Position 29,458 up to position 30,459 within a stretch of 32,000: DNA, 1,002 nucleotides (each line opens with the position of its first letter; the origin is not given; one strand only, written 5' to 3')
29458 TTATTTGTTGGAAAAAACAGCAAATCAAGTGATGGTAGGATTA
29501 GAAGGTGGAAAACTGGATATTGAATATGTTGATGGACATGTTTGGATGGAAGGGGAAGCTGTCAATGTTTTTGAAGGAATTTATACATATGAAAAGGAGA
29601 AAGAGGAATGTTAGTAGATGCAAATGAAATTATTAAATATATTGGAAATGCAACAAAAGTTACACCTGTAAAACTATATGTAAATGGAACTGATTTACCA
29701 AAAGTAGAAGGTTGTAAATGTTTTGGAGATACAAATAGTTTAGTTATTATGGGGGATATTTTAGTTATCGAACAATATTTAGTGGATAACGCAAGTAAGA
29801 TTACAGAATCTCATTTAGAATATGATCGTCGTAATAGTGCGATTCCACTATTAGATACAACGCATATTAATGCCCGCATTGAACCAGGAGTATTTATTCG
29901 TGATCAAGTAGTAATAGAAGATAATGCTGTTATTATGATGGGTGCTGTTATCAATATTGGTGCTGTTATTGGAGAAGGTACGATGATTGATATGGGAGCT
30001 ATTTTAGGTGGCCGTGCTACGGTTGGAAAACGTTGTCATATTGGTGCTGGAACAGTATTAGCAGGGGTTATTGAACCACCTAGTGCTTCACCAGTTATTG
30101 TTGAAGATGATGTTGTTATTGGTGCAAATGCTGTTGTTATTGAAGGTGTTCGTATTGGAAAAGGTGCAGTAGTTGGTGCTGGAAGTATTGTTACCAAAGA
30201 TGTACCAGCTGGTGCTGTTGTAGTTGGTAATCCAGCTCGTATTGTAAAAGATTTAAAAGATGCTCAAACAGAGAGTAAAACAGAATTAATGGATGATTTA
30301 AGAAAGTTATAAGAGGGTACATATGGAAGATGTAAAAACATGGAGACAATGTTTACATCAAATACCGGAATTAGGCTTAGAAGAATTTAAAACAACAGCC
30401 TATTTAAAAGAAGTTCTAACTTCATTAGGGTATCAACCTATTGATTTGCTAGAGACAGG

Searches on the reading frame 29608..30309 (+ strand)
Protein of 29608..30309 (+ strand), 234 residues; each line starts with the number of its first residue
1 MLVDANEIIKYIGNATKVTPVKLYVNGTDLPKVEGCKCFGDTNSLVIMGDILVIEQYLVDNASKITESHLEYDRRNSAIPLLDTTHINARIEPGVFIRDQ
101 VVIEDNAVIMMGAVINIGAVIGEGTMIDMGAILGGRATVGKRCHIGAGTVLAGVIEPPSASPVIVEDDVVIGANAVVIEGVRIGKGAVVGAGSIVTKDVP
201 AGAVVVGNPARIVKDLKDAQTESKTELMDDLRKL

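Call 60: search_protein_families(library=pfam, proteins=[window:29608-30309:+])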
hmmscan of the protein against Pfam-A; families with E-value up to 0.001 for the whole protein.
window:29608-30309:+ (234 aa): 4 families
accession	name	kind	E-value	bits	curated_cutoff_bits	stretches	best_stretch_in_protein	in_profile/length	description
PF08503.15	DapH_N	-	1.2e-26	93.2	27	1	4-83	2-85/86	Tetrahydrodipicolinate succinyltransferase N-terminal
PF00132.30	Hexapep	-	3.5e-22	77.5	27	3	118-153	1-36/36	Bacterial transferase hexapeptide (six repeats)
PF14602.12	Hexapep_2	-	1.7e-13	50.4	27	1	162-197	1-34/34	Hexapeptide repeat of succinyl-transferase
PF25084.1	LbH_EIF2B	-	1.5e-09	38.3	54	2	115-202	18-100/105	EIF2B subunit epsilon LbH domain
